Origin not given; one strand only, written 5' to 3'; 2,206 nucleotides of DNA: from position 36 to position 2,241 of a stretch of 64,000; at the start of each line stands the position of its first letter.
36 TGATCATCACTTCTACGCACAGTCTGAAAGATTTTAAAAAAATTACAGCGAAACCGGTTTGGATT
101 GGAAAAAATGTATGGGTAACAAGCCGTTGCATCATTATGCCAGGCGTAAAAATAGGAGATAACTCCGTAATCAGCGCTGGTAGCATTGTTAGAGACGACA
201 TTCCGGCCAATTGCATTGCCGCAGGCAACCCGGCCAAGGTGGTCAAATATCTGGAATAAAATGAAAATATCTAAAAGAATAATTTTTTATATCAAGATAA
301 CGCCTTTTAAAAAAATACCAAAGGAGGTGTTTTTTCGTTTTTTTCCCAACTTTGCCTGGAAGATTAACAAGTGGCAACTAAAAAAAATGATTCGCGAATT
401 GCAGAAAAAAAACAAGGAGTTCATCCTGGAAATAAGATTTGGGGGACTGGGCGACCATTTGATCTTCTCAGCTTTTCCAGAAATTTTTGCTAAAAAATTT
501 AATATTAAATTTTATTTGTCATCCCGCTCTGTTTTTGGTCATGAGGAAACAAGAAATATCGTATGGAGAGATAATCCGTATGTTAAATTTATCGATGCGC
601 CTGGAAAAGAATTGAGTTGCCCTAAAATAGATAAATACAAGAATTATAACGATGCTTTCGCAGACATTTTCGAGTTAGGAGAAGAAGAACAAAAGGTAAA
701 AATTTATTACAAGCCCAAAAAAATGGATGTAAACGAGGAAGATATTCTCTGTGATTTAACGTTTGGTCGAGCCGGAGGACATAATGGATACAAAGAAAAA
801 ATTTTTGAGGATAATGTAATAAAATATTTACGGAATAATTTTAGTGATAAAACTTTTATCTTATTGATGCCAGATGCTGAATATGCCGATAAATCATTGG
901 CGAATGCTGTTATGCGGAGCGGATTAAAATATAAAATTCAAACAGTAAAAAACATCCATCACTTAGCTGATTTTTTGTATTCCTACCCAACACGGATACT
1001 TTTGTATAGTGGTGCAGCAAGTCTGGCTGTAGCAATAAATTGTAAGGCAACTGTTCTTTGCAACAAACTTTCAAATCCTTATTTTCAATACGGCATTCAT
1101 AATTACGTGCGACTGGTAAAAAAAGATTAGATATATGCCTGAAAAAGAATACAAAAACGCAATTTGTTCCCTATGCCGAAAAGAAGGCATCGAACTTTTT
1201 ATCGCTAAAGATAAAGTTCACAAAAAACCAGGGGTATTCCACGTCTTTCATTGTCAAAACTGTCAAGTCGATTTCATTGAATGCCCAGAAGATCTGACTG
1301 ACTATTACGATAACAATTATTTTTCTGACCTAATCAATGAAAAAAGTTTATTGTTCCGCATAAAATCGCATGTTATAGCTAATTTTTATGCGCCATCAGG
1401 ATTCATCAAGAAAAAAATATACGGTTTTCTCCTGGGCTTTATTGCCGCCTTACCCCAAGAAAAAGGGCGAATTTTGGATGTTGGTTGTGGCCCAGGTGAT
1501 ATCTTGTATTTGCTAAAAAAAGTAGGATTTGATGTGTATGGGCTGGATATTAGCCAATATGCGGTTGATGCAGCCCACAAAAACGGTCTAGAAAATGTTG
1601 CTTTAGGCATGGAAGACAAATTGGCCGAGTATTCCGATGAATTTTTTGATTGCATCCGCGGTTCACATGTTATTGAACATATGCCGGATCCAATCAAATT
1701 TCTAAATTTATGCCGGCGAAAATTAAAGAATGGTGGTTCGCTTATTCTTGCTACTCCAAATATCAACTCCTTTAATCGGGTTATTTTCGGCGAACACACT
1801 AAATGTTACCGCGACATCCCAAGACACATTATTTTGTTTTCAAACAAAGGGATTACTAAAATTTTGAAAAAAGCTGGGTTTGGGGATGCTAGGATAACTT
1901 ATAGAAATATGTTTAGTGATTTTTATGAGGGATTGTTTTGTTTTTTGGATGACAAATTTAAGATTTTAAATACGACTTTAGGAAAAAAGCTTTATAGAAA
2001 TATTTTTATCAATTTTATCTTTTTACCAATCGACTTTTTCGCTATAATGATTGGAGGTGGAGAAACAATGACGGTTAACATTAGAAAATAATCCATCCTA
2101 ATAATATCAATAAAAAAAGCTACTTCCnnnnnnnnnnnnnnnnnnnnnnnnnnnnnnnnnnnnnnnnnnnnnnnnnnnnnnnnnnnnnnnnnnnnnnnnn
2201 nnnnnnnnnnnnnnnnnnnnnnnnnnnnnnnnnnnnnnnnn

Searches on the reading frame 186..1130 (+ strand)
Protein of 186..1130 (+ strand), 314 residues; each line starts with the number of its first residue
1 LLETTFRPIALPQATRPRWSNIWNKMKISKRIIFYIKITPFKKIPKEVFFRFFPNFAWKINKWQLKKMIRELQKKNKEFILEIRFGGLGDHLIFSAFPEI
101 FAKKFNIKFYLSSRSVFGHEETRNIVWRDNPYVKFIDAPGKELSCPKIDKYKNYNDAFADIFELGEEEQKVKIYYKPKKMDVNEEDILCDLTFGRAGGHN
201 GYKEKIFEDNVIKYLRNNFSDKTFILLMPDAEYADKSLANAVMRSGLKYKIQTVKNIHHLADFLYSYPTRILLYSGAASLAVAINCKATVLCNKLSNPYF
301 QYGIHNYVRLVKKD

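Call 10: search_protein_families(library=pfam, proteins=[window:186-1130:+], max_evalue=0.001)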
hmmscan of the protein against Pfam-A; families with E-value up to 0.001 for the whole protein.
window:186-1130:+ (314 aa): 0 families

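Call 37: search_protein_families(library=pfam, proteins=[window:186-1130:+], max_evalue=10)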
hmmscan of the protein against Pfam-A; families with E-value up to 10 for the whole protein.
window:186-1130:+ (314 aa): 1 family
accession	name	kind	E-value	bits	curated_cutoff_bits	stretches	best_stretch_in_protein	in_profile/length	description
PF17572.7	DUF5478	-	0.34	11.5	27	1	277-307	31-61/86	Family of unknown function (DUF5478)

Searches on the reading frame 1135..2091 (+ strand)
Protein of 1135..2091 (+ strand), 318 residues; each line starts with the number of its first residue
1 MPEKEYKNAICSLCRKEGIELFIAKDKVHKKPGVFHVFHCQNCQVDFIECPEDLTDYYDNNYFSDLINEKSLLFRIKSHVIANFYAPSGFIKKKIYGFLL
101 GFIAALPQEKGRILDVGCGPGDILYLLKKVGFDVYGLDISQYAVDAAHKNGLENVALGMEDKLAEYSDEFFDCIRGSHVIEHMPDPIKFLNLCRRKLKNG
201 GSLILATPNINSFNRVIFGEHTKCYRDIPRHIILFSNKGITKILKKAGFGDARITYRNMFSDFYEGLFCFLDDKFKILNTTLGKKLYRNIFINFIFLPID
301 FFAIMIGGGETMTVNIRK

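Call 10: search_protein_families(library=pfam, proteins=[window:1135-2091:+], max_evalue=0.001)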
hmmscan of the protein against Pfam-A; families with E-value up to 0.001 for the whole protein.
window:1135-2091:+ (318 aa): 9 families
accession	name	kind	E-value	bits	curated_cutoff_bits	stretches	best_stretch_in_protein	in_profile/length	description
PF13489.12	Methyltransf_23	-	1.8e-23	83.5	27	1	103-249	16-159/164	Methyltransferase domain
PF08241.18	Methyltransf_11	-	9.6e-17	61.9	21.2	1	114-205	1-95/95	Methyltransferase domain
PF13847.12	Methyltransf_31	-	1.1e-15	58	27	1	110-210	4-114/145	Methyltransferase domain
PF13649.12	Methyltransf_25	-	3.4e-12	47.3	27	1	113-201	1-97/97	Methyltransferase domain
PF08242.18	Methyltransf_12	-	5.2e-11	43.6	30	1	114-203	1-98/98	Methyltransferase domain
PF07021.18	MetW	-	1.5e-10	41.5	21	1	103-211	7-113/193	Methionine biosynthesis protein MetW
PF08003.17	Methyltransf_9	-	1.5e-07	31.1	23.8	1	110-258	116-269/315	Protein of unknown function (DUF1698)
PF01209.24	Ubie_methyltran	-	9.6e-06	25.5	20.1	1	110-204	48-150/233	ubiE/COQ5 methyltransferase family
PF05175.20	MTS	-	4.9e-05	23.5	23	1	103-174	24-102/170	Methyltransferase small domain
